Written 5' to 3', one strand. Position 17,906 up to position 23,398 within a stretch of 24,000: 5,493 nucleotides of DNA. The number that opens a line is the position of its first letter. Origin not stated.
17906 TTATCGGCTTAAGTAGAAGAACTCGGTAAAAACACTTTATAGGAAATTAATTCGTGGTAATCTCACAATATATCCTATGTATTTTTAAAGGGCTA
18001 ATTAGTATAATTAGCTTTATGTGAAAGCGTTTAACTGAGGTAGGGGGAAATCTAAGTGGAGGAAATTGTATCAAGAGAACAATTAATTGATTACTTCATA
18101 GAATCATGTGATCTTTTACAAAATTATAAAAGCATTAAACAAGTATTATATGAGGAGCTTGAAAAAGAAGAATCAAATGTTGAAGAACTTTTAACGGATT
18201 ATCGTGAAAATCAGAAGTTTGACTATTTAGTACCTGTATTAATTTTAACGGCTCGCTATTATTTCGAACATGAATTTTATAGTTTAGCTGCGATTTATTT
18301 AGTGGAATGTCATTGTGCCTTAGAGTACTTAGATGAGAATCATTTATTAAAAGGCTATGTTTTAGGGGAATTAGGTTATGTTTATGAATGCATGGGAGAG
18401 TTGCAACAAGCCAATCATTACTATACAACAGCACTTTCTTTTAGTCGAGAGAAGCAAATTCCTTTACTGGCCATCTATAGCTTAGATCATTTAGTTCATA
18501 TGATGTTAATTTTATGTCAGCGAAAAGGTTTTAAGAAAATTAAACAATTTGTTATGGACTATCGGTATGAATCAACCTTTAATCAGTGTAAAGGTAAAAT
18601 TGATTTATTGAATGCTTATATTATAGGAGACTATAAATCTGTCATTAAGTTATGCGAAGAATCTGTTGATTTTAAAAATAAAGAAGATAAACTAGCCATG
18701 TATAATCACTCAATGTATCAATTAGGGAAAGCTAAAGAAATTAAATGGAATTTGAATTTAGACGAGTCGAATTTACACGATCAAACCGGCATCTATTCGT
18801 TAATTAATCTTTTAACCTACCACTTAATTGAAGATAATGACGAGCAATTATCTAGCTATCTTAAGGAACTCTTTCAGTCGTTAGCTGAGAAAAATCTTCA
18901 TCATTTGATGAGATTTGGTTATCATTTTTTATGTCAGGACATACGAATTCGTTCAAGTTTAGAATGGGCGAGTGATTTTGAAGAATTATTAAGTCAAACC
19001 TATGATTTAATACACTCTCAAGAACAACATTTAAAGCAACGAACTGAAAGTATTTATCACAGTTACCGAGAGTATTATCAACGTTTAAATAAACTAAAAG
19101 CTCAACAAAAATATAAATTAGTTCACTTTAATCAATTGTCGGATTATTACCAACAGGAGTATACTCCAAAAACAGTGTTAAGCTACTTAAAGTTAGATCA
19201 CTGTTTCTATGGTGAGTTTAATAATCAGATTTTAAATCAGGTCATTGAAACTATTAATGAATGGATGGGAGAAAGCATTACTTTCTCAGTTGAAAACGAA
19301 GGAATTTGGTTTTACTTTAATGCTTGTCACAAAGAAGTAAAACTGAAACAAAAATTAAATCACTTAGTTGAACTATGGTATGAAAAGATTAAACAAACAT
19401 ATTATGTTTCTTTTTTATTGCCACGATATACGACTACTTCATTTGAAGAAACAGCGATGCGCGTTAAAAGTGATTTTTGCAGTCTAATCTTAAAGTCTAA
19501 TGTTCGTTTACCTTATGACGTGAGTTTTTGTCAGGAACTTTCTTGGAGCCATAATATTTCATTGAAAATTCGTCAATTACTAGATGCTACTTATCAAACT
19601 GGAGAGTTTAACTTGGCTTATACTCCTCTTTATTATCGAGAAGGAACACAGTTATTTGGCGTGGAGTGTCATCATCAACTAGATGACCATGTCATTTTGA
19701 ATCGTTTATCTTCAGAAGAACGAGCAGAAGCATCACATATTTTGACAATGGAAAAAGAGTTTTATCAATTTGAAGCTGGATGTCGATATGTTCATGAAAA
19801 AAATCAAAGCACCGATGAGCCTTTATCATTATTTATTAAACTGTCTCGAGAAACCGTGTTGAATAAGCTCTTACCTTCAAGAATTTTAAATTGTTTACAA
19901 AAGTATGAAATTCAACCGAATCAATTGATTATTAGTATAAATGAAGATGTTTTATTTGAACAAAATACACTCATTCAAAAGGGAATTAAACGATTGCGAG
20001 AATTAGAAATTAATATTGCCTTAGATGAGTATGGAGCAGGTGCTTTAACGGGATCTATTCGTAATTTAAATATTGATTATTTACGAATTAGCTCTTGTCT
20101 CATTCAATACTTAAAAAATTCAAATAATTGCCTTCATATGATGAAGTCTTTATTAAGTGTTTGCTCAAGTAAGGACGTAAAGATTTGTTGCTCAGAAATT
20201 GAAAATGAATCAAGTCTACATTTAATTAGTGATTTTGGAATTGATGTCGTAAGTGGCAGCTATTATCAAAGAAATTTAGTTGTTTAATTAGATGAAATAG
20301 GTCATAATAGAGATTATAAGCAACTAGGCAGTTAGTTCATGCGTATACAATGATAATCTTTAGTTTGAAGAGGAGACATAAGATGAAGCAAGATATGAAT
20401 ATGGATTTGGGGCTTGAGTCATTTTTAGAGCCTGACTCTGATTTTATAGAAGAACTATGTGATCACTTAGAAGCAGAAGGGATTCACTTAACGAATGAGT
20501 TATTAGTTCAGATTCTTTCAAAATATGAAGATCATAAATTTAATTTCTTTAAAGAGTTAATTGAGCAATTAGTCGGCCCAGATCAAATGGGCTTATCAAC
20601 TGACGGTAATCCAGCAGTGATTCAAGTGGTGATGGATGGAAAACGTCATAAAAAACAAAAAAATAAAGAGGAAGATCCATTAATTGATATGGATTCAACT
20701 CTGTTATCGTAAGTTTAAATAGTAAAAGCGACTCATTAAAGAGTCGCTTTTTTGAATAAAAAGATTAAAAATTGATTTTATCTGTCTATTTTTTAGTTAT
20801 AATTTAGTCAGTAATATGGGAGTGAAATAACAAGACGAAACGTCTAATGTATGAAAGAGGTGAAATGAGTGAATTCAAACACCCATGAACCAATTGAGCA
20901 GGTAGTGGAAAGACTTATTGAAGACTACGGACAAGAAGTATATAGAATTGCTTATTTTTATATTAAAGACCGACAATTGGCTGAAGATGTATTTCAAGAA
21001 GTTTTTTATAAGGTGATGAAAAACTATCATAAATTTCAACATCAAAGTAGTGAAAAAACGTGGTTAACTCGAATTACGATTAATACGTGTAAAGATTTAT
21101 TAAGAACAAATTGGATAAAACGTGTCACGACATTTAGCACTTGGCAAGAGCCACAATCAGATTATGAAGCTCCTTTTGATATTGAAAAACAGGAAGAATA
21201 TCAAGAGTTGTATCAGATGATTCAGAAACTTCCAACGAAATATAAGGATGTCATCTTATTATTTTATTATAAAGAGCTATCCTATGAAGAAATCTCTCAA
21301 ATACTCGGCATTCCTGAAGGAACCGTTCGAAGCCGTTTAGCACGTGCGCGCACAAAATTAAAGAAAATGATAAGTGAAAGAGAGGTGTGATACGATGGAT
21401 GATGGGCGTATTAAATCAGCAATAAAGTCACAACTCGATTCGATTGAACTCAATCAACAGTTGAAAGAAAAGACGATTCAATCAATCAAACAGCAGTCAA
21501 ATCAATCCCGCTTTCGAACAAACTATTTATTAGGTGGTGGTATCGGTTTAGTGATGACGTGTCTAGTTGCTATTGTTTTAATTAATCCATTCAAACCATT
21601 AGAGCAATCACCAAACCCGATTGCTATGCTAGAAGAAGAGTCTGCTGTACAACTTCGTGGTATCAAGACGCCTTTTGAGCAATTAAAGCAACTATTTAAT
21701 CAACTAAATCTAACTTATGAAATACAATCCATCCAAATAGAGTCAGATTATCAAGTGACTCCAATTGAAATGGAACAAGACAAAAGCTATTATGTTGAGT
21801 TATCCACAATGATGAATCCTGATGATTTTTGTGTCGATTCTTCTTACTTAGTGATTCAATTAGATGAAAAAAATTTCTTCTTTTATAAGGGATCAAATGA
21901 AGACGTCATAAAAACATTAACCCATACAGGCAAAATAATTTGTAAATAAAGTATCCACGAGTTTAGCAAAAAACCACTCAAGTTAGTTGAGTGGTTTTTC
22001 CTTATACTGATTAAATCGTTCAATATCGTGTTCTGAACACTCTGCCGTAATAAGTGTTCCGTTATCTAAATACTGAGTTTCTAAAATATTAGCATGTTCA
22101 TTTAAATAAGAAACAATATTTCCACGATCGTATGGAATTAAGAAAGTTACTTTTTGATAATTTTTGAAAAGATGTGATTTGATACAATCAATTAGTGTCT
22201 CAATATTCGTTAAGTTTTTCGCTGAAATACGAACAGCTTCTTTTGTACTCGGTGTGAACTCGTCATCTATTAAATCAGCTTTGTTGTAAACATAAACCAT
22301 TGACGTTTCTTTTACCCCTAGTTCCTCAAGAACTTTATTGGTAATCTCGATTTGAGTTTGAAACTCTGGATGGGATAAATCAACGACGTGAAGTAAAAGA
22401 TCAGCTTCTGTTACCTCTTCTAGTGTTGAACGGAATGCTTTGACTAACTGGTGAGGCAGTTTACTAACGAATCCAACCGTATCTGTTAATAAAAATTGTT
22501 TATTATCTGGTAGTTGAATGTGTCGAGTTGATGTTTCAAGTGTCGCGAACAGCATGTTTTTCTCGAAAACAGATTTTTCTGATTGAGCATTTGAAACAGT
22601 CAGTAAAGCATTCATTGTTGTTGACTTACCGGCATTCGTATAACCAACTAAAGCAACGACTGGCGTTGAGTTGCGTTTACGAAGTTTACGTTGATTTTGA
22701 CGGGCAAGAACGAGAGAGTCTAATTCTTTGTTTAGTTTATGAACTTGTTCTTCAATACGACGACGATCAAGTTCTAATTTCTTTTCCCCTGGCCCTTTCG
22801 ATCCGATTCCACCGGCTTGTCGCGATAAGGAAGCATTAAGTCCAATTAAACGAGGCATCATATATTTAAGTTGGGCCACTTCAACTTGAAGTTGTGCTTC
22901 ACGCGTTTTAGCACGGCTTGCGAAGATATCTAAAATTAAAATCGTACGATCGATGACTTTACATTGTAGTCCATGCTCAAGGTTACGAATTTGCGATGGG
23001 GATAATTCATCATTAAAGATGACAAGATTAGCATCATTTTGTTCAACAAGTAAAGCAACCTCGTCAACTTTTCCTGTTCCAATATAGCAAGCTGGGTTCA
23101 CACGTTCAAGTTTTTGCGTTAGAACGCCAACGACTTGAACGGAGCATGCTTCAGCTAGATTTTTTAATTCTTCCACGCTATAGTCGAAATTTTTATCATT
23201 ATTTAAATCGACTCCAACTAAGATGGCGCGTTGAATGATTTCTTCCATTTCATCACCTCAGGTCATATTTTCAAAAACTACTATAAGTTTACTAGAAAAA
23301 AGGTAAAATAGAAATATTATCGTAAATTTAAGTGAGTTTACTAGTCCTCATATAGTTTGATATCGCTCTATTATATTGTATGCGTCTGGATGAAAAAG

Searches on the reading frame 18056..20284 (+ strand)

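Call 68: search_protein_families(library=pfam, proteins=[window:18056-20284:+], max_evalue=0.001)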
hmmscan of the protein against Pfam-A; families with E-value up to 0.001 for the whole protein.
window:18056-20284:+ (743 aa): 2 families
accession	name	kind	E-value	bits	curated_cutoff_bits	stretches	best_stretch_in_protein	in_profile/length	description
PF00563.25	EAL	-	2.7e-25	89.6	31.3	1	508-739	4-235/236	EAL domain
PF17874.7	TPR_MalT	-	0.0004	20.2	45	1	85-149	24-89/336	MalT-like TPR region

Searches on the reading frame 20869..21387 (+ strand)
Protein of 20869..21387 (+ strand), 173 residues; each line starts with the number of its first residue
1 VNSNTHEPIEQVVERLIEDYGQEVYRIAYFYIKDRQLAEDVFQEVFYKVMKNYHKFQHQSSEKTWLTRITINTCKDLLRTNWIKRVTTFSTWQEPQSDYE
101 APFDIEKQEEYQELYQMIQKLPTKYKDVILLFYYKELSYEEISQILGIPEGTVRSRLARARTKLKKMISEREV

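Call 68: search_protein_families(library=pfam, proteins=[window:20869-21387:+], max_evalue=0.001)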
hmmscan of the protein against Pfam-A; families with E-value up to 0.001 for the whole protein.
window:20869-21387:+ (173 aa): 6 families
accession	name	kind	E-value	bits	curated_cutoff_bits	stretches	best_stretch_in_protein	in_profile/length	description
PF08281.18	Sigma70_r4_2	-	2.4e-21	75.6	25.7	1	112-164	2-54/54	Sigma-70, region 4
PF04542.20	Sigma70_r2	-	5.1e-18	65.1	24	1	16-82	1-69/71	Sigma-70 region 2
PF04545.22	Sigma70_r4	-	9e-15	54.4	24.1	1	118-166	2-50/50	Sigma-70, region 4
PF07638.17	Sigma70_ECF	-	0.00042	20.7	21.1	1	102-167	114-182/185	ECF sigma factor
PF13384.12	HTH_23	-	0.00077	19.7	24.6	0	129-159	10-40/50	Homeodomain-like domain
PF20432.4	Xre-like-HTH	-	0.00093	19.9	25.8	0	137-171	24-57/63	Antitoxin Xre-like helix-turn-helix domain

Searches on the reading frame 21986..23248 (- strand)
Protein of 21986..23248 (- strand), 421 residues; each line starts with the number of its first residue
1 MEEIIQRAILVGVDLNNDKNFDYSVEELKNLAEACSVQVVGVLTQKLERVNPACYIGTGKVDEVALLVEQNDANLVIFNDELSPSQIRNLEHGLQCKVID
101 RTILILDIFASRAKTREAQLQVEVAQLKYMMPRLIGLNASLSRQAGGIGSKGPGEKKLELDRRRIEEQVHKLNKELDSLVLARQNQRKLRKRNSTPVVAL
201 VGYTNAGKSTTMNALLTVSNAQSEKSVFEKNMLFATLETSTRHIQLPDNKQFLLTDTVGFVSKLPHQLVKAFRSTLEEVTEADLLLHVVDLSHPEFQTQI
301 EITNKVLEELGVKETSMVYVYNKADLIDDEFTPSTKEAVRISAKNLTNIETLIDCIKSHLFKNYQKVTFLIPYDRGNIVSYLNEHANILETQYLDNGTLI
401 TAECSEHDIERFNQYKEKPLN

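Call 68: search_protein_families(library=pfam, proteins=[window:21986-23248:-], max_evalue=0.001)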
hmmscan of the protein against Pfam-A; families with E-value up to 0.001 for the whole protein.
window:21986-23248:- (421 aa): 8 families
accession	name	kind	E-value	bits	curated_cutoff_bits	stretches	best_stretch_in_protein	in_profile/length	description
PF13167.11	GTP-bdg_N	-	2.2e-34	118.3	25.4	1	23-110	2-89/89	GTP-binding GTPase N-terminal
PF16360.10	GTP-bdg_M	-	6.8e-29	100.7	29.5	1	112-190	1-79/79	GTP-binding GTPase Middle Region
PF01926.29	MMR_HSR1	-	1.7e-19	70.5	21.9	1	198-323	2-113/113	50S ribosome-binding GTPase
PF00009.33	GTP_EFTU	-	4.6e-06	26.8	26.5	1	197-342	5-150/188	Elongation factor Tu GTP binding domain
PF03193.22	RsgA_GTPase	-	8.5e-05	22.9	30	0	181-260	92-168/174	RsgA GTPase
PF16897.10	MMR_HSR1_Xtn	-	0.0002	21.8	35.2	1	316-359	57-103/106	C-terminal region of MMR_HSR1 domain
PF13175.12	AAA_15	-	0.0006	20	32.1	1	197-383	25-192/374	AAA ATPase domain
PF00350.29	Dynamin_N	-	0.00091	19.7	27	0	198-217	1-20/168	Dynamin family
